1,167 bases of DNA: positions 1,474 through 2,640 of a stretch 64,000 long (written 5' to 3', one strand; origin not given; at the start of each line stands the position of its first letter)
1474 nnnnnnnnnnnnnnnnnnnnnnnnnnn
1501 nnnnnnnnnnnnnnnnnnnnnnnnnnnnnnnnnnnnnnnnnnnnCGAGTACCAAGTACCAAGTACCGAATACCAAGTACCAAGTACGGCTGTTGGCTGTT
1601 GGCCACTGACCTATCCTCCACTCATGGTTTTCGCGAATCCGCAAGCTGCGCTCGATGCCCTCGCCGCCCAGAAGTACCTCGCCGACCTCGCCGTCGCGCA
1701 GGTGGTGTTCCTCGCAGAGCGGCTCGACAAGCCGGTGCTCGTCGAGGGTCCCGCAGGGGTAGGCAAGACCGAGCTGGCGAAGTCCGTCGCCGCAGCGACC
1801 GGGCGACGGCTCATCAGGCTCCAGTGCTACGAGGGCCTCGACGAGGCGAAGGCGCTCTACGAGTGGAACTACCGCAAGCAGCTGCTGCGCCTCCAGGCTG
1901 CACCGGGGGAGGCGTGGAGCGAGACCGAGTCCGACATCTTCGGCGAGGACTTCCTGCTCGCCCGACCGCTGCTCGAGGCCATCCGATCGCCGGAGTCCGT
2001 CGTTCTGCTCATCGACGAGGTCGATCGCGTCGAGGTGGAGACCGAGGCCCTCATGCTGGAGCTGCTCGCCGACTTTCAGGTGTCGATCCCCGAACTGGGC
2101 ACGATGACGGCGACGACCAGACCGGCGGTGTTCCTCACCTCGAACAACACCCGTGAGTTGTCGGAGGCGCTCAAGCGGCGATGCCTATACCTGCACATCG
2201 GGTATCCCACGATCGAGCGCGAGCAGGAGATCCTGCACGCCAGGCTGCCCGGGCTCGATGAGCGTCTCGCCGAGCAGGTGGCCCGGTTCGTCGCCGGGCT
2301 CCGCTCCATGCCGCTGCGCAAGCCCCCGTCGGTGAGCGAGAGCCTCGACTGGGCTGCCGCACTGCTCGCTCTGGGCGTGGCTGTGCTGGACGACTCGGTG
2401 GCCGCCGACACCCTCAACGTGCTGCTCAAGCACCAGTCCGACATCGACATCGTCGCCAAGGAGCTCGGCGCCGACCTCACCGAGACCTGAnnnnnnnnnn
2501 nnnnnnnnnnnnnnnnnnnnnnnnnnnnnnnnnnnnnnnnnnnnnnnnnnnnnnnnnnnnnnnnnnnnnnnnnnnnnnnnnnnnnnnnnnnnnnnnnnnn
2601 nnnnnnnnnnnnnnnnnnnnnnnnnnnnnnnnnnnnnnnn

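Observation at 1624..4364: MoxR AAA+ / VWA pair plus orphan receiver inserted between obg and nadD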

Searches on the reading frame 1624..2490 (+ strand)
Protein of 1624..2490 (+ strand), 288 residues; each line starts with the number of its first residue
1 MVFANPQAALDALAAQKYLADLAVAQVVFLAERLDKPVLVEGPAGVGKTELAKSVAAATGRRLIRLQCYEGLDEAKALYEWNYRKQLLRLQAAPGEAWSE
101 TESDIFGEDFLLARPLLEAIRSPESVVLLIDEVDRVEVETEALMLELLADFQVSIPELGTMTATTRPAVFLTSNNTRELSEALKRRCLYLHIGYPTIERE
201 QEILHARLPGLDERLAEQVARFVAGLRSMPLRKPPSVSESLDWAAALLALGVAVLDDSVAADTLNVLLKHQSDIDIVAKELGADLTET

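Call 3: search_protein_families(library=pfam, proteins=[window:1624-2490:+], max_evalue=0.01)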
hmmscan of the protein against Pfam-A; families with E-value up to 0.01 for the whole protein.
window:1624-2490:+ (288 aa): 12 families
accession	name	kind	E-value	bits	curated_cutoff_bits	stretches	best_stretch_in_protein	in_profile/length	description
PF07728.20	AAA_5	-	2.9e-13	50.5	22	1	37-187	1-139/139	AAA domain (dynein-related subfamily)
PF00004.35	AAA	-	3e-12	47.5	21.2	1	38-187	1-123/131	ATPase family associated with various cellular activities (AAA)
PF13191.12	AAA_16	-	1.2e-08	36.1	32.6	1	37-150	26-157/167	AAA ATPase domain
PF13401.12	AAA_22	-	1e-06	29.5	27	1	36-152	6-108/130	AAA domain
PF07724.20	AAA_2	-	2e-06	28.4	27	1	38-178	6-128/166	AAA domain (Cdc48 subfamily)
PF07726.17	AAA_3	-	7e-06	26.4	27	0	38-71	2-35/131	ATPase family associated with various cellular activities (AAA)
PF05496.18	RuvB_N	-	3.1e-05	24.2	27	0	32-61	31-59/159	Holliday junction DNA helicase RuvB P-loop domain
PF05729.18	NACHT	-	0.0003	21.1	26.7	1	37-141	2-98/167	NACHT domain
PF01637.24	ATPase_2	-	0.00035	20.9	33.2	1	30-157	14-144/225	ATPase domain predominantly from Archaea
PF00158.32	Sigma54_activat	-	0.00056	20.1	20.2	0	30-62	17-49/168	Sigma-54 interaction domain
PF12774.13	AAA_6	-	0.0011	18.5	25.2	1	39-74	36-71/327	Hydrolytic ATP binding site of dynein motor region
PF13173.12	AAA_14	-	0.006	17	27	0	36-137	3-75/129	AAA domain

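Call 4: search_protein_families(library=ncbifam, proteins=[window:1624-2490:+], max_evalue=0.01)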
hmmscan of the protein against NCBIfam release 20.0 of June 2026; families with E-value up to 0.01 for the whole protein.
window:1624-2490:+ (288 aa): 19 families
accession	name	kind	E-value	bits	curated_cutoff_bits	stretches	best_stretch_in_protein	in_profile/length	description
NF047784.1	MadB_ATPase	equivalog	7.1e-96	320.9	475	1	5-281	3-297/298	MadB family AAA-type ATPase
TIGR02640.1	gas_vesic_GvpN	equivalog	1.5e-08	34.5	266.8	1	34-242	20-231/262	gas vesicle protein GvpN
TIGR00763.1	lon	equivalog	2.7e-05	22.8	608.05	1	39-67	357-385/795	endopeptidase La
TIGR00635.1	ruvB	equivalog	4.5e-05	22.6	299.05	0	33-62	29-57/305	Holliday junction branch migration DNA helicase RuvB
NF047748.1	PrtsmActNtasePan1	equivalog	4.6e-05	22.6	750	0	37-68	184-215/405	proteasome-activating nucleotidase Pan1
NF008053.0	PRK10787.1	equivalog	7.1e-05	21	891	1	32-75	345-389/784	endopeptidase La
NF000868.0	PRK00080.1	equivalog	7.7e-05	21.7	282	0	33-63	50-79/330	Holliday junction branch migration DNA helicase RuvB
NF003069.1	PRK03992.1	subfamily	9.4e-05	21.7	500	1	36-67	166-197/379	proteasome-activating nucleotidase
TIGR02639.1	ClpA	equivalog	0.00015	20.1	993.15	1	39-68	491-520/734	ATP-dependent Clp protease ATP-binding subunit ClpA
NF047747.1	PrtsmActNtasePan2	equivalog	0.00017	20.9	700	0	38-68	188-218/397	proteasome-activating nucleotidase Pan2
TIGR01242.2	TIGR01242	subfamily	0.00072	18.6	500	1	36-66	149-179/362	proteasome-activating nucleotidase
NF004310.0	PRK05707.1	equivalog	0.00077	18.9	280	0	32-58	19-45/328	DNA polymerase III subunit delta'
TIGR00678.1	holB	equivalog_domain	0.00091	18.9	180.6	0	32-58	11-37/188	DNA polymerase III subunit delta'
NF003230.0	PRK04195.1-6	equivalog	0.0011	17.7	441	1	28-67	32-71/494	replication factor C large subunit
NF038308.1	RNA_repair_RtcR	equivalog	0.0012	17.8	650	1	24-58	193-227/530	RNA repair transcriptional activator RtcR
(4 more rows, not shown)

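Call 6: search_protein_families(library=padloc, proteins=[window:1624-2490:+], max_evalue=0.01)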
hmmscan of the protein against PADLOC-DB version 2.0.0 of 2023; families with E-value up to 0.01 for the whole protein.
window:1624-2490:+ (288 aa): 8 families
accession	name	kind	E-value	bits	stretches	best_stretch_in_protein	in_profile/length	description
PDLC00914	TRIP13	-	1.3e-06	26.1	1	124-214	143-237/302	TRIP13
PDLC03838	DolB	-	8.9e-06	23.2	1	40-67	171-198/375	-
PDLC00915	TRIP13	-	1.5e-05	22.5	0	37-63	65-91/302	TRIP13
PDLC01993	RtcR--CARF_AAA_HTH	-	0.00037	17.1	1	24-55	193-224/523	-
PDLC02196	IetA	-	0.0018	15.8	1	36-65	123-152/374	-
PDLC04140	mad8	-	0.0036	14.8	0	35-62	27-54/314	mads_8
PDLC04606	PDC-M37B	-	0.0081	13.4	0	38-57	177-196/390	-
PDLC00938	Cas3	-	0.0081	13.4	0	38-58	2-22/358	CRISPR-associated helicase Cas3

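Call 16: search_solved_structures(query=window:1624-2490:+, max_evalue=0.001)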
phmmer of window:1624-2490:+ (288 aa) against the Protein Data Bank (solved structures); distinct sequences matched with E-value up to 0.001: 18.
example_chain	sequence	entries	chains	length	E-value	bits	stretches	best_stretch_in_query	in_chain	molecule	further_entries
6i27_A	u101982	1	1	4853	3.3e-12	49.6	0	29-73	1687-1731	Midasin,Midasin,Midasin,Midasin,Midasin,Midasin,Midasin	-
6i26_A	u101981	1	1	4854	3.3e-12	49.6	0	29-73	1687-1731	Midasin,Midasin,Midasin,Midasin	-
6hyp_A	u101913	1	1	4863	3.4e-12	49.6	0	29-73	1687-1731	Midasin,Midasin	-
5jcs_s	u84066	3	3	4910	3.5e-12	49.5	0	29-73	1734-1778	Midasin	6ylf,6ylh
6or5_A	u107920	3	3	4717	7.7e-12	48.4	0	25-70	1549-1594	Midasin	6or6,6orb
9qh4_A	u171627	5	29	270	1.6e-06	31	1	26-78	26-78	Protein NorQ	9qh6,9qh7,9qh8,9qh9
9qhd_A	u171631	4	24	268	1.1e-05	28.2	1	14-76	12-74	Nitric oxide reductase NorQ protein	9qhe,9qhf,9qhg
3m6a_A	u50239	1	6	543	0.00013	24.6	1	28-75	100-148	ATP-dependent protease La 1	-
9bji_A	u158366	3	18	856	0.00022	23.9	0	100-188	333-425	Nuclear valosin-containing protein-like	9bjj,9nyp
6l1q_C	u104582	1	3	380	0.00025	23.7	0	31-100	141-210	CbbQ protein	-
7swl_A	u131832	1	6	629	0.00039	23.1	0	32-66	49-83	Rix7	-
4lj4_A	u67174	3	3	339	0.00044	22.9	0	39-70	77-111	Chaperone protein ClpB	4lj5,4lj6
6n2i_A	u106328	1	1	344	0.00045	22.9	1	32-76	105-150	DNA-binding ATP-dependent protease La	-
7t3i_A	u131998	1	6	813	0.0005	22.8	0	32-66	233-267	Rix7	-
1in5_A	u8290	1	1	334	0.0006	22.5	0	125-225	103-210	HOLLIDAY JUNCTION DNA HELICASE RUVB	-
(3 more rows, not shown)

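Call 20: search_dna_similar(query=window:1624-2490:+, collection=plasmids, mode=protein, max_rows=30, max_evalue=1e-20)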
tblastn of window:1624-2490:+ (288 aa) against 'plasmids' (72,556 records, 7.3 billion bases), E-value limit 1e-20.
Records with a match: 68; places in all: 72; records where one place covers at least 80% of the query: 23.
Best place of each record, by identity: 60-80% 4; <60% 64.
By first word of the organism name: Arthrobacter 8; Azospirillum 6; Sinorhizobium 5; Ralstonia 5; Acinetobacter 4; Rhodococcus 3; Shinella 3; Tsukamurella 2; Afipia 2; Bradyrhizobium 2; and 24 more.
By predicted mobility (MOB-suite, as given by PLSDB): non-mobilizable 37; conjugative 16; mobilizable 15.
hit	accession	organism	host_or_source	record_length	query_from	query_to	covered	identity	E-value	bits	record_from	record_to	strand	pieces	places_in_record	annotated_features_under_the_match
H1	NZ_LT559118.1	Nonomuraea gerenzanensis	-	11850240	24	282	90%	63.7%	4e-81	273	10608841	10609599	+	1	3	none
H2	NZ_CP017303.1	Rhodococcus sp. YL-1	pure culture,soil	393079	24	282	90%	63.5%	2e-92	306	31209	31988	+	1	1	MoxR family ATPase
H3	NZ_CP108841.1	Streptomyces chartreusis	-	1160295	24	274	87%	63.3%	2e-87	291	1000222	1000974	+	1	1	none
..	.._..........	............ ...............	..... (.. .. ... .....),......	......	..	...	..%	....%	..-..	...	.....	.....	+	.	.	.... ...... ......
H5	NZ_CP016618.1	Microvirga ossetica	Vicia alpestris,cell culture,nodules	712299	24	274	87%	53.3%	2e-63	222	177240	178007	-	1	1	MoxR family ATPase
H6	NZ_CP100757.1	Natrinema gelatinilyticum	marine sediment,sediment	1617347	24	288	92%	49.8%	3e-66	230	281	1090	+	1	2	record has no annotation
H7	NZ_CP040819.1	Paroceanicella profunda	Cell culture,Deep seawater from Mariana ...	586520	24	274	87%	52.1%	1e-62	220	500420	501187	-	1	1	MoxR family ATPase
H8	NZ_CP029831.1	Azospirillum ramasamyi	single cell,Cow dung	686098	24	274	87%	51.8%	4e-62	218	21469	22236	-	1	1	MoxR family ATPase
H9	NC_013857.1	Azospirillum sp. B510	-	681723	24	274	87%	51.8%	2e-60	214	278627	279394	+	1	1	MoxR family ATPase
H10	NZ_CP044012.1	Sinorhizobium sp. BG8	Prosopis cineraria,pure bacterial ...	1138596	24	287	92%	49.1%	5e-67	233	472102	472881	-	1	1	none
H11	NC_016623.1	Azospirillum lipoferum 4B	-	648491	24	274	87%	51.4%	9e-62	218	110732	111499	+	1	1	MoxR family ATPase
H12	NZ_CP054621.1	Azospirillum oryzae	cell culture,soil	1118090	24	274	87%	51.0%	1e-61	217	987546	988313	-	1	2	record has no annotation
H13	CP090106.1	Sinorhizobium meliloti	Medicago,Cell culture,Plant nodule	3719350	24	274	87%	51.0%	4e-60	213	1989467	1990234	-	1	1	MoxR family ATPase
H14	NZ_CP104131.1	Sinorhizobium sp. K101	Phaseolus vulgaris,cell ...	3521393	24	274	87%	50.6%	5e-59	209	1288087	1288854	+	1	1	none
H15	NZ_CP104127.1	Sinorhizobium sp. M103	Phaseolus vulgaris,cell ...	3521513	24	274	87%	50.6%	5e-59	209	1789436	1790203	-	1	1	none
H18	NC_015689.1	Afipia carboxidovorans OM5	-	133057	24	240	75%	58.4%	5e-74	253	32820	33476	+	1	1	MoxR family ATPase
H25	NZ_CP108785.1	Embleya sp. NBC_00888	-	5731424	24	277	88%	48.6%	3e-54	196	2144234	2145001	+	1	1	none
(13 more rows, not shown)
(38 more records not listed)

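Call 21: get_annotated_region(hit=H2, flank=8000)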
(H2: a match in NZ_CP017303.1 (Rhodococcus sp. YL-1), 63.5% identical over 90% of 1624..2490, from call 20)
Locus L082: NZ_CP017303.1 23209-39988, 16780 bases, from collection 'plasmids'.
description: Rhodococcus sp. YL-1 plasmid pYLL1
organism: Rhodococcus sp. YL-1 (NCBI taxid 1045808)
taxonomy: Bacteria; Actinomycetota; Actinomycetes; Mycobacteriales; Nocardiaceae; Rhodococcus; Rhodococcus sp. YL-1
host: -; source: pure culture,soil; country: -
typing (MOB-suite, as given by PLSDB): non-mobilizable
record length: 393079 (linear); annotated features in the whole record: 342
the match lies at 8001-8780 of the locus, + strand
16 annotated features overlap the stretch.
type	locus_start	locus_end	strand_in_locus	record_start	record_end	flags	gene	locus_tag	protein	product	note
CDS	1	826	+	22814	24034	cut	-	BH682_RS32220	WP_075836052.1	CaiB/BaiF CoA-transferase family protein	-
CDS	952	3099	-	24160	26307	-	-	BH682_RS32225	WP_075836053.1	acyl-CoA dehydrogenase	-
CDS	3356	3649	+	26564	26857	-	-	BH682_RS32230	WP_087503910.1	hypothetical protein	-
CDS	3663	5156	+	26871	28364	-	-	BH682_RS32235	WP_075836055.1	fatty acid--CoA ligase family protein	-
CDS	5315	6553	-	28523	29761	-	-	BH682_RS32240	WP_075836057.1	acyl-CoA dehydrogenase family protein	-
CDS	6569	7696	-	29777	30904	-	-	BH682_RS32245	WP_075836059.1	acyl-CoA dehydrogenase family protein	-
CDS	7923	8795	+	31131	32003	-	-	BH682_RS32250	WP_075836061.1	MoxR family ATPase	-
CDS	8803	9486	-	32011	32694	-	-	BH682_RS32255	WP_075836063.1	alpha/beta hydrolase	-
CDS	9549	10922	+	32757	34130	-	-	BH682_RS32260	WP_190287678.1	VWA domain-containing protein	-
CDS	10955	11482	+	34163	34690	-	-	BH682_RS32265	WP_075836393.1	MaoC family dehydratase N-terminal domain-containing protein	-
CDS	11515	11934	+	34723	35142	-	-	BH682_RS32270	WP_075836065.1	MaoC/PaaZ C-terminal domain-containing protein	-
CDS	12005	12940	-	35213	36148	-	-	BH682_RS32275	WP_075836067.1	VOC family protein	-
CDS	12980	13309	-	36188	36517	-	-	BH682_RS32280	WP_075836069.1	DUF4286 family protein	-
CDS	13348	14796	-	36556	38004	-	-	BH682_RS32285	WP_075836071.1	carboxyl transferase domain-containing protein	-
CDS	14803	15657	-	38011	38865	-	-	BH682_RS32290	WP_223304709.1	3-hydroxyacyl-CoA dehydrogenase family protein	-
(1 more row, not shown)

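Call 22: get_annotated_region(hit=H18, flank=8000)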
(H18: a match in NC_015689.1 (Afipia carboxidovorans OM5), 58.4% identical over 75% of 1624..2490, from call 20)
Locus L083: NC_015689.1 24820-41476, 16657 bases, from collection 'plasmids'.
description: Afipia carboxidovorans OM5 plasmid pHCG3, complete sequence
organism: Afipia carboxidovorans OM5 (NCBI taxid 504832)
taxonomy: Bacteria; Pseudomonadota; Alphaproteobacteria; Hyphomicrobiales; Nitrobacteraceae; Afipia; Afipia carboxidovorans; Afipia carboxidovorans OM5
host: -; source: -; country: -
typing (MOB-suite, as given by PLSDB): conjugative; replicon rep_cluster_503; relaxase MOBQ; mating-pair formation MPF_T
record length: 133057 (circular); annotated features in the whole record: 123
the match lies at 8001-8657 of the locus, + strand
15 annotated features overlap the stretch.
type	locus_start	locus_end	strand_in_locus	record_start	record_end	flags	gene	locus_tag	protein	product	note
CDS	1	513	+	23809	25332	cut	-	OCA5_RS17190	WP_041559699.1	DUF6504 family protein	-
CDS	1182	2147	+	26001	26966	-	-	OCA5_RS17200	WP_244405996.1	transporter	-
CDS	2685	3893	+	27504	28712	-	-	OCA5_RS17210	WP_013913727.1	MHYT domain-containing protein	-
CDS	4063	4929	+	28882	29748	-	coxM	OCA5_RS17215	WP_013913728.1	carbon monoxide dehydrogenase medium subunit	-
CDS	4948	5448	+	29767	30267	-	coxS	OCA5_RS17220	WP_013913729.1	carbon monoxide dehydrogenase small subunit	-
CDS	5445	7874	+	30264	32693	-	-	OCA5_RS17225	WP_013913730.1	aerobic carbon-monoxide dehydrogenase large subunit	-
CDS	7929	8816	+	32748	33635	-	-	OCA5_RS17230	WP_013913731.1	MoxR family ATPase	-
CDS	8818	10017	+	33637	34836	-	-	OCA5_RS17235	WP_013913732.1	VWA domain-containing protein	-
CDS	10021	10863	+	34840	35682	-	-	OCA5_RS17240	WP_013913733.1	XdhC family protein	-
CDS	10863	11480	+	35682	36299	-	-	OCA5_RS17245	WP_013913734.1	carbon monoxide dehydrogenase subunit G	-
CDS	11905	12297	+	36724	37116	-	-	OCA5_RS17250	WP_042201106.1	MHYT domain-containing protein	-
CDS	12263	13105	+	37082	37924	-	-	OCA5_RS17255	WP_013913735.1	MHYT domain-containing protein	-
CDS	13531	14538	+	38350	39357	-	-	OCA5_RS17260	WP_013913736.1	XdhC family protein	-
CDS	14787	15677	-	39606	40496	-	-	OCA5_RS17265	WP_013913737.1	DMT family transporter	GO:0055085 - transmembrane transport [Evidence IEA]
CDS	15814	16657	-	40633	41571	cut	-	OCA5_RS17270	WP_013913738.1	LysR family transcriptional regulator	-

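Call 58: get_annotated_region(hit=H3, flank=7000)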
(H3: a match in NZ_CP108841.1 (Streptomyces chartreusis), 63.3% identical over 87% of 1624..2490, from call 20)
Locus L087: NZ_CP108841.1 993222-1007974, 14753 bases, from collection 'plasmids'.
description: Streptomyces chartreusis strain NBC_00851 plasmid unnamed1, complete sequence
organism: Streptomyces chartreusis (NCBI taxid 1969)
taxonomy: Bacteria; Actinomycetota; Actinomycetes; Kitasatosporales; Streptomycetaceae; Streptomyces; Streptomyces chartreusis
host: -; source: -; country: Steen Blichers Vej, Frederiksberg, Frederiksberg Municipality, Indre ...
typing (MOB-suite, as given by PLSDB): non-mobilizable
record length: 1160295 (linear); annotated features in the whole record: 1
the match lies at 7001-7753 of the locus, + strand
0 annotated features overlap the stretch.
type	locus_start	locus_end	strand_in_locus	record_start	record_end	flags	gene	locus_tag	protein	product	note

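Call 59: get_annotated_region(hit=H4, flank=7000)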
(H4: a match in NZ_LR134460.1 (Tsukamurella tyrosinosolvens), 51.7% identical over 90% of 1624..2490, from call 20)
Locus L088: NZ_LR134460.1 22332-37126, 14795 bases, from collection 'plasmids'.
description: Tsukamurella tyrosinosolvens strain NCTC13231 plasmid 18, complete sequence
organism: Tsukamurella tyrosinosolvens (NCBI taxid 57704)
taxonomy: Bacteria; Actinomycetota; Actinomycetes; Mycobacteriales; Tsukamurellaceae; Tsukamurella; Tsukamurella tyrosinosolvens
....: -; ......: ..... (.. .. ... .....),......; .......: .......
typing (MOB-suite, as given by PLSDB): non-mobilizable
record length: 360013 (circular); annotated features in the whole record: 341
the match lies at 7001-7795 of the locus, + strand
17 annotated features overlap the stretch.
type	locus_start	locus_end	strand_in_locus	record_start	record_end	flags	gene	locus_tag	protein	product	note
CDS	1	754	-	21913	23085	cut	-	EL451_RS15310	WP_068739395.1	acyl-CoA dehydrogenase family protein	-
CDS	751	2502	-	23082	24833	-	-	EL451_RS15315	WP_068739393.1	acyclic terpene utilization AtuA family protein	-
CDS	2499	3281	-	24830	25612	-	-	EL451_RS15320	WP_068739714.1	TIGR03084 family metal-binding protein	-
CDS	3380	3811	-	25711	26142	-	-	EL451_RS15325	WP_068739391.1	hypothetical protein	-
CDS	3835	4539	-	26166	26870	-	-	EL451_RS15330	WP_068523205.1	HNH endonuclease family protein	-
CDS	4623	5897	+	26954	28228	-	-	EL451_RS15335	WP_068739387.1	glutamate-5-semialdehyde dehydrogenase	GO:0006561 - proline biosynthetic process [Evidence IEA]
CDS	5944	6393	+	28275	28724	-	-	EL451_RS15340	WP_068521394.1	SRPBCC family protein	-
CDS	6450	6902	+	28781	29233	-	-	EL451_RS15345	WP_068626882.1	SRPBCC family protein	-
CDS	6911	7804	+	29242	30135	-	-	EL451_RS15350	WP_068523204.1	MoxR family ATPase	-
CDS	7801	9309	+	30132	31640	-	-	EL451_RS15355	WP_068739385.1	VWA domain-containing protein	-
CDS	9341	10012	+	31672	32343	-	nadD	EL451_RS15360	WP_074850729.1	nicotinate-nucleotide adenylyltransferase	GO:0009435 - NAD biosynthetic process [Evidence IEA]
CDS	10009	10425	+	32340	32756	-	rsfS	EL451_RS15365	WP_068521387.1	ribosome silencing factor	GO:0017148 - negative regulation of translation [Evidence IEA]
CDS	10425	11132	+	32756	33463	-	-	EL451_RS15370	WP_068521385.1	histidine phosphatase family protein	-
CDS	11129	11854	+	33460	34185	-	octT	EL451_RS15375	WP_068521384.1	diglucosylglycerate octanoyltransferase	-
CDS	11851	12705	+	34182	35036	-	-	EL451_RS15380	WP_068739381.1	DegV family protein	-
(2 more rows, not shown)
